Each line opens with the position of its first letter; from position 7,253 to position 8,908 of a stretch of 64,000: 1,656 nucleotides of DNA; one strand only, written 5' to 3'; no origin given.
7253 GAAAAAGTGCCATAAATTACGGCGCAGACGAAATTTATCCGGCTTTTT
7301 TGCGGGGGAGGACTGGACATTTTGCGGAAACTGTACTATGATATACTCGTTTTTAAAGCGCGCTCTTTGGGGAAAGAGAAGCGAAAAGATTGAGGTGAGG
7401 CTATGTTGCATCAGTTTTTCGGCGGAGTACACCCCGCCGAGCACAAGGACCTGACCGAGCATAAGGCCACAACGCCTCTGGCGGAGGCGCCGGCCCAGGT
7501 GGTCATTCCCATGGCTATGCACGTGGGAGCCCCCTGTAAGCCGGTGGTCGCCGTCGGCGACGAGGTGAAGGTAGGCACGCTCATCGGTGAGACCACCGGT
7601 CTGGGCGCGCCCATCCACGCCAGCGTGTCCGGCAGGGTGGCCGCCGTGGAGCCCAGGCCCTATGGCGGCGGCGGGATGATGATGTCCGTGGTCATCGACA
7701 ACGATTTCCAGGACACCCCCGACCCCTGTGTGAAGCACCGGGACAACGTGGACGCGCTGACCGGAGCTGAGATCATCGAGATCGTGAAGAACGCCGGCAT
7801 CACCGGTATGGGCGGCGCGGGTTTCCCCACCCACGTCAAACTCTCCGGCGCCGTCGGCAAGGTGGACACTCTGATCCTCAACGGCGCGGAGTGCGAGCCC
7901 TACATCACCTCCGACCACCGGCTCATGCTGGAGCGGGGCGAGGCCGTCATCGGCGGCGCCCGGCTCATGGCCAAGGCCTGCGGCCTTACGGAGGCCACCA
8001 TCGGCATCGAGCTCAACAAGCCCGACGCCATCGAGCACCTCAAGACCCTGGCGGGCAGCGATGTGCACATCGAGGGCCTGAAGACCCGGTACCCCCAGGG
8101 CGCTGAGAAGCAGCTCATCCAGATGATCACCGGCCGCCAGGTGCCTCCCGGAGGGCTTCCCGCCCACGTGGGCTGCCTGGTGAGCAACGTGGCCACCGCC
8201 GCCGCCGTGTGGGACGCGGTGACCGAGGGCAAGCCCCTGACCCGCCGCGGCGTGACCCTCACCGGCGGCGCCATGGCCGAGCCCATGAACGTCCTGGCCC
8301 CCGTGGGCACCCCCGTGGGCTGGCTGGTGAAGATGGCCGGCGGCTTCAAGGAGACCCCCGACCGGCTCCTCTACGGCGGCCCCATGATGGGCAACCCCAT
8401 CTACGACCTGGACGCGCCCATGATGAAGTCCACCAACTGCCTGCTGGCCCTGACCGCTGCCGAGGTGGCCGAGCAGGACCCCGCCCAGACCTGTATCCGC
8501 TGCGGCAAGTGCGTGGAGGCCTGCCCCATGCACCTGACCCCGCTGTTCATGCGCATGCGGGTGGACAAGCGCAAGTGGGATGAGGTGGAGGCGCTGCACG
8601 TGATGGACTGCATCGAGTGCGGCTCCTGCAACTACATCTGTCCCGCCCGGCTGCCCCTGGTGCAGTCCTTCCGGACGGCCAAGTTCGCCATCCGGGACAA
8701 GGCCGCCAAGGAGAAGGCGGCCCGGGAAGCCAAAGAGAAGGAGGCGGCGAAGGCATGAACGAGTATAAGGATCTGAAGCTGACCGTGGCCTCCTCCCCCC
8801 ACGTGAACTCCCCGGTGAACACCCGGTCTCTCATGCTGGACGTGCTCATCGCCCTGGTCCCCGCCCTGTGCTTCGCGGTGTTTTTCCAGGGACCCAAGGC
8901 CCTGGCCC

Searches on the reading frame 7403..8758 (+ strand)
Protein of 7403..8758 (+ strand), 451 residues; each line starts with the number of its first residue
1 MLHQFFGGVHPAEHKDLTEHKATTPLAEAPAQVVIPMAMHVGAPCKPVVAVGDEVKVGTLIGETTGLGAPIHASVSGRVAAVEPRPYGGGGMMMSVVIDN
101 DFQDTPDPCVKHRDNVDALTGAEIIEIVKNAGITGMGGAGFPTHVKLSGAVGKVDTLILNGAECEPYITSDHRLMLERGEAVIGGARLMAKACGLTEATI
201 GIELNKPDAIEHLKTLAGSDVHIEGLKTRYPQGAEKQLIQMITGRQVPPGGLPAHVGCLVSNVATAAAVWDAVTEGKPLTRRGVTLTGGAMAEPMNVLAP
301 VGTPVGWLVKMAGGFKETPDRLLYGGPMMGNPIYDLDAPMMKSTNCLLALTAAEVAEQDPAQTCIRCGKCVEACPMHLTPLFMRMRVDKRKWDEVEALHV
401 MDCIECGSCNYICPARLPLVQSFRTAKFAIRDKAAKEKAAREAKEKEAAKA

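Call 58: search_protein_families(library=pfam, proteins=[window:7403-8758:+], max_evalue=0.001)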
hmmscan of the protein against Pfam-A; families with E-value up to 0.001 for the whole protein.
window:7403-8758:+ (451 aa): 18 families
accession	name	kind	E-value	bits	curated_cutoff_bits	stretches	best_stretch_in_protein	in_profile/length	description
PF01512.22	Complex1_51K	-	2.3e-50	170.8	31.2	1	128-270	1-149/150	Nuo51 FMN-binding domain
PF13375.12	RnfC_N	-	8.1e-31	106.5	25.6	1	4-102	2-100/101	RnfC Barrel sandwich hybrid domain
PF10531.15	SLBB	-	1.9e-09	37.6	27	1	284-330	2-53/55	SLBB domain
PF12838.12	Fer4_7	-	2.9e-09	37.7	27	1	363-415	1-50/52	4Fe-4S dicluster domain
PF13237.11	Fer4_10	-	4.5e-09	36.5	25.5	1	361-414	6-53/53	4Fe-4S dicluster domain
PF13534.11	Fer4_17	-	2.5e-08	34.8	22.2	0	354-378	36-60/61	4Fe-4S dicluster domain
PF13183.11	Fer4_8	-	3e-08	34.5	27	1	361-416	2-67/68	4Fe-4S dicluster domain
PF13187.11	Fer4_9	-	2.1e-07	31.3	27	1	364-415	2-49/52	4Fe-4S dicluster domain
PF13746.11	Fer4_18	-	1.2e-06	29.1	27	0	350-378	47-75/114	4Fe-4S dicluster domain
PF12797.12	Fer4_2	-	1.8e-06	28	24.5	0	361-375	7-21/22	4Fe-4S binding domain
PF00037.32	Fer4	-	9.7e-06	25.6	21.1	1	363-376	7-20/24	4Fe-4S binding domain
PF12837.12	Fer4_6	-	4.8e-05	23.5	25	1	362-377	7-22/24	4Fe-4S binding domain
PF12800.12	Fer4_4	-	0.00012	22.6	24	0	362-376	2-16/17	4Fe-4S binding domain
PF17179.9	Fer4_22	-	0.00015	23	27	0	403-415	2-14/95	4Fe-4S dicluster domain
PF13484.11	Fer4_16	-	0.00016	22.8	30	0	364-391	2-28/66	4Fe-4S double cluster binding domain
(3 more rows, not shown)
